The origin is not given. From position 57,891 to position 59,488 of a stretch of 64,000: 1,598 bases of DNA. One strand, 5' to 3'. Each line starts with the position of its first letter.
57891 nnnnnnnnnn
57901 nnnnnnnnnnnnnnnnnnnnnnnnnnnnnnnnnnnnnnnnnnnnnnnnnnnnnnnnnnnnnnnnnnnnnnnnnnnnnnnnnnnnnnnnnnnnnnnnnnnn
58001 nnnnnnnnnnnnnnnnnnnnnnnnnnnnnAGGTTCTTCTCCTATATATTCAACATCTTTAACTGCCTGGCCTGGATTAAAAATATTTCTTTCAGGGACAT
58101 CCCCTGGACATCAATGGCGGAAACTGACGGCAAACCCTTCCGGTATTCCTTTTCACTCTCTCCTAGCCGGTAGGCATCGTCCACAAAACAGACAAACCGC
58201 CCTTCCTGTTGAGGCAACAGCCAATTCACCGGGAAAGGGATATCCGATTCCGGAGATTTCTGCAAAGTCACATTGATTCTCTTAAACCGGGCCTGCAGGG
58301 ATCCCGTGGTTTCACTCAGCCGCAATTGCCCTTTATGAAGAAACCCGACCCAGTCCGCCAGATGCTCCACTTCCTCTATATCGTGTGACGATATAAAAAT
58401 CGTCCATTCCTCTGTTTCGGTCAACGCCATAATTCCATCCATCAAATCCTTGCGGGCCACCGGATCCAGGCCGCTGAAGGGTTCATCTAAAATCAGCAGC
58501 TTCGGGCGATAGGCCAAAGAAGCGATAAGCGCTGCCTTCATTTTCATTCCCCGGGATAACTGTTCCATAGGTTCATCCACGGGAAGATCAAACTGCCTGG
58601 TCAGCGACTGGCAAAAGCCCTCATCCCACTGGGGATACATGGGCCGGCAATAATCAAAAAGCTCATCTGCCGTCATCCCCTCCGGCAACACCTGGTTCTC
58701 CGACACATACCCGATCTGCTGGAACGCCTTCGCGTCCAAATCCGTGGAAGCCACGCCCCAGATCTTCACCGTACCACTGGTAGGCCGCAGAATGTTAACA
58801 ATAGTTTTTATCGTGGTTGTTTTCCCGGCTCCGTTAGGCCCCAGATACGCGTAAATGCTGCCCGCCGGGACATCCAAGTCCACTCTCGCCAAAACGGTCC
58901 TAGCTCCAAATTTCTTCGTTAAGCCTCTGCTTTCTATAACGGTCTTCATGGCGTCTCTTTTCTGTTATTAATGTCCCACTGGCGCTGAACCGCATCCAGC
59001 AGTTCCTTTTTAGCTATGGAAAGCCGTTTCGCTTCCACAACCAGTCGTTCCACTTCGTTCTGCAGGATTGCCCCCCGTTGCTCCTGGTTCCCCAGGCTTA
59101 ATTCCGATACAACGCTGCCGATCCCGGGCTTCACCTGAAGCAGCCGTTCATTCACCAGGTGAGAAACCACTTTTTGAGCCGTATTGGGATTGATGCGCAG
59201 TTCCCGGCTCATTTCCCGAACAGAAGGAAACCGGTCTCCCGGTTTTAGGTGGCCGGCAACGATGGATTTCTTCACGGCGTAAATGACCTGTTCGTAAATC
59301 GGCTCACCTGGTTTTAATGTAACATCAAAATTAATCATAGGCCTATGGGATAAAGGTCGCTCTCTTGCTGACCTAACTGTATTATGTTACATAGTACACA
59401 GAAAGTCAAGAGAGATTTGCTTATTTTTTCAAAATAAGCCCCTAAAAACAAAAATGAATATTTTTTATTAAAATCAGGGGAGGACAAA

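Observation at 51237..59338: Operon-like locus gntR-ABC-GH-DUF1570-GH with two GH72-like (fungal Gas/Gel-type) secreted enzymes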

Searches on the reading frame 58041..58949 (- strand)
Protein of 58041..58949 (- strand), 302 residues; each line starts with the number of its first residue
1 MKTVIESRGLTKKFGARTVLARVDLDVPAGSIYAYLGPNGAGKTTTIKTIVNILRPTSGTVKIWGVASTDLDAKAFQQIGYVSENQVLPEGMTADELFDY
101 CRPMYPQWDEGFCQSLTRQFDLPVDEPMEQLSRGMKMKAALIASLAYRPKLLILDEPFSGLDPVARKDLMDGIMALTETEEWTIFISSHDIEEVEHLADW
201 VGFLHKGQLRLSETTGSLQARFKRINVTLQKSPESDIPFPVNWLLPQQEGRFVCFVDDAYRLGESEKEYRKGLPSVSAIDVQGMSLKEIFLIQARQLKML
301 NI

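Call 3: search_protein_families(library=pfam, proteins=[window:58041-58949:-], max_evalue=1)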
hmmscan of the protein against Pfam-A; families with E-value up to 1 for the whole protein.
window:58041-58949:- (302 aa): 12 families
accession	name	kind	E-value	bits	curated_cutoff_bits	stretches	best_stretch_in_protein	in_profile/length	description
PF00005.33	ABC_tran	-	5.8e-24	85.7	25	1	21-158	2-136/137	ABC transporter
PF13304.12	AAA_21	-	4.6e-14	53.6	27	2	126-194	233-303/304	AAA domain, putative AbiEii toxin, Type IV TA system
PF13401.12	AAA_22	-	0.00099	19.9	27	1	34-156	9-92/130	AAA domain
PF13604.12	AAA_30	-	0.0016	18.6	27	1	34-77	22-63/191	AAA domain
PF13245.12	AAA_19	-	0.0021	18.7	25.1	1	35-97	16-71/134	AAA domain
PF02463.25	SMC_N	-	0.0027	17.6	40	1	129-203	135-211/220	RecF/RecN/SMC N terminal domain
PF25199.1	nSTAND_NTPase5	-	0.012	15.8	34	0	30-64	41-75/145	Novel STAND NTPase 5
PF13555.12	AAA_29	-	0.022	14.9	27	1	30-58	23-50/61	P-loop containing region of AAA domain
PF00448.28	SRP54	-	0.032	14.3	22.7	1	32-83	3-52/196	SRP54-type protein, GTPase domain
PF13558.12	SbcC_Walker_B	-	0.058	14.1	27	1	148-171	63-86/90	SbcC/RAD50-like, Walker B motif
PF00004.35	AAA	-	0.086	13.7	21.2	1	36-55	4-23/131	ATPase family associated with various cellular activities (AAA)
PF02367.23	TsaE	-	0.14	12.5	26.6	1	26-55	17-46/128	Threonylcarbamoyl adenosine biosynthesis protein TsaE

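Call 4: search_protein_families(library=ncbifam, proteins=[window:58041-58949:-], max_evalue=1)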
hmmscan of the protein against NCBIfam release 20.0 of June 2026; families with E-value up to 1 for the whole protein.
window:58041-58949:- (302 aa): 197 families (the best 25 are shown)
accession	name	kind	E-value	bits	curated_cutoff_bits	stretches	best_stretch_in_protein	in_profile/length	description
NF047565.1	PSM_export_PmtA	equivalog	3.6e-46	157.7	350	1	19-227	16-224/282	phenol-soluble modulin export ABC transporter ATP-binding protein PmtA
TIGR01188.1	drrA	subfamily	1.5e-43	149.2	312.45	1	12-231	1-224/302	daunorubicin resistance ABC transporter, ATP-binding protein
TIGR03740.1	galliderm_ABC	subfamily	1.8e-38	132.5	309.75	1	6-214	2-207/223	lantibiotic protection ABC transporter ATP-binding subunit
NF033858.1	ABC2_perm_RbbA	equivalog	2.2e-37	128.5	1050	1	3-221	265-487/909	ribosome-associated ATPase/putative transporter RbbA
TIGR03864.1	PQQ_ABC_ATP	hypoth_equivalog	3.7e-32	111.7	302.25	1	5-223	2-224/236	ABC transporter, ATP-binding subunit, PQQ-dependent alcohol dehydrogenase system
TIGR03522.1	GldA_ABC_ATP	equivalog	9.5e-32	110.6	402.6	1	6-223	4-224/301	gliding motility-associated ABC transporter ATP-binding subunit GldA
TIGR04521.1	ECF_ATPase_2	equivalog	1.7e-30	106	330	1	17-224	18-238/279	energy-coupling factor transporter ATPase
TIGR00968.1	3a0106s01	subfamily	4.2e-29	101.7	342.75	1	9-213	5-213/237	sulfate ABC transporter ATP-binding protein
TIGR04406.1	LPS_export_lptB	equivalog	3.8e-28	98.4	240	1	6-213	3-217/239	LPS export ABC transporter ATP-binding protein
NF011967.0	PRK15439.1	equivalog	4.6e-28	97.9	586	2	124-213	397-485/510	autoinducer 2 ABC transporter ATP-binding protein LsrA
TIGR01186.1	proV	subfamily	1.6e-27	96.6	326.6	1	13-209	2-208/363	betaine/proline/choline family ABC transporter ATP-binding protein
NF010060.0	PRK13537.1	equivalog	3.5e-27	95.1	521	1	3-208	14-223/314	nodulation factor ABC transporter ATP-binding protein NodI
NF010059.0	PRK13536.1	equivalog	1.3e-26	93.2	549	1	3-208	42-251/342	nodulation factor ABC transporter ATP-binding protein NodI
TIGR04520.1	ECF_ATPase_1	equivalog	3.5e-26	92.2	315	2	127-222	133-227/269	energy-coupling factor transporter ATPase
NF008105.0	PRK10851.1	equivalog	5.8e-26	91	502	1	5-213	3-219/362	sulfate/thiosulfate ABC transporter ATP-binding protein CysA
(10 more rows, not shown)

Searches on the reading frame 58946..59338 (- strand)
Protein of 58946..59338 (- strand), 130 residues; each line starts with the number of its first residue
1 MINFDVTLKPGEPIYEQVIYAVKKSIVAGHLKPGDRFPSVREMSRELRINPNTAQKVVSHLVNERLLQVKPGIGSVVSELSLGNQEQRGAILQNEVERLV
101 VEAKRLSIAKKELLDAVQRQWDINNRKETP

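Call 3: search_protein_families(library=pfam, proteins=[window:58946-59338:-], max_evalue=1)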
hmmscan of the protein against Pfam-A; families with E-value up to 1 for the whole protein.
window:58946-59338:- (130 aa): 9 families
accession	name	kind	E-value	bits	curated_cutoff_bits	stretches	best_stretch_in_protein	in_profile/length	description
PF00392.27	GntR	-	7.8e-13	48.3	27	1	15-77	2-64/64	Bacterial regulatory proteins, gntR family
PF21984.2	DnaD_N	-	0.0018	18.9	27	1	31-70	29-68/101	DnaD N-terminal domain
PF02082.26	Rrf2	-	0.0063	17.1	30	1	32-73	18-59/132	Iron-dependent Transcriptional regulator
PF01325.25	Fe_dep_repress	-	0.013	16.1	26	1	35-71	20-56/60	Iron dependent repressor, N-terminal DNA binding domain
PF01726.22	LexA_DNA_bind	-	0.024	14.8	23.7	1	38-72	26-61/65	LexA DNA binding domain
PF12802.13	MarR_2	-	0.13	12.8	27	1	35-70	20-53/61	MarR family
PF02491.25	SHS2_FTSA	-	0.16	12.8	25.4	1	86-127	17-58/79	SHS2 domain inserted in FTSA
PF14502.12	HTH_41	-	0.17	11.8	25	1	32-69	1-38/48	Helix-turn-helix domain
PF13730.12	HTH_36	-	0.2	12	25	1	32-62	20-50/55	Helix-turn-helix domain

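Call 4: search_protein_families(library=ncbifam, proteins=[window:58946-59338:-], max_evalue=1)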
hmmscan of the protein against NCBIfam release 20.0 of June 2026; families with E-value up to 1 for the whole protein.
window:58946-59338:- (130 aa): 25 families
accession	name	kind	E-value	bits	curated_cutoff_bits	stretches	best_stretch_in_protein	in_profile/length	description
NF052282.1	PLP_TF_PdxR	equivalog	1.7e-13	50.4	320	1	13-93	1-77/448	MocR-like pyridoxine biosynthesis transcription factor PdxR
NF047563.1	modulin_PmtR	equivalog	5.6e-12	45.8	200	1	12-118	11-118/125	PSM export ABC transporter transcriptional regulator PmtR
NF052281.1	rhizopine_MocR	equivalog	9.1e-11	41.1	650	1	10-106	15-111/479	rhizopine catabolism transcriptional regulator MocR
NF053730.1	TransRegRv1152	equivalog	3e-08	33.6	170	1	6-115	9-113/120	Rv1152 family transcriptional regulator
TIGR02325.1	C_P_lyase_phnF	equivalog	4.1e-08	33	156.8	1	11-94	6-89/238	phosphonate metabolism transcriptional regulator PhnF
TIGR02018.2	his_ut_repres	equivalog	5.8e-08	32.4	220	1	15-85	1-71/226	histidine utilization transcriptional repressor HutC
NF052286.1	ecto_TF_EhuR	exception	2e-07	30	480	1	12-100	10-95/458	MocR-like ectoine utilization transcription factor EhuR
NF012025.0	PRK15481.1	equivalog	2.3e-07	29.8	573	1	18-82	11-75/432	MocR-like B6 salvage transcription factor PtsJ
NF052290.2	MocR_like_YczR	exception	1e-06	27.7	487.4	1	11-92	17-98/458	MocR-like transcription factor YczR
NF007292.0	PRK09764.1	equivalog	8.4e-06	25.1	281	1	12-80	4-72/240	GntR family transcriptional regulator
TIGR02404.1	trehalos_R_Bsub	equivalog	2e-05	24.4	211.95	1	15-81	2-68/233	trehalose operon repressor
NF052285.1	GABA_TF_GabR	exception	2.4e-05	23.3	600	1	15-104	1-93/456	MocR-like transcriptional regulator GabR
NF011575.0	PRK14999.1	equivalog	4.3e-05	22.9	424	1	12-79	11-78/241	histidine utilization repressor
NF007741.0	PRK10421.1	equivalog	0.00046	19.7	311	1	14-80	8-74/262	transcriptional regulator LldR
NF041547.1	GntR_LSA1692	equivalog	0.00057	19.6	275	1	14-77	2-65/233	GntR family transcriptional regulator, LSA1692 subfamily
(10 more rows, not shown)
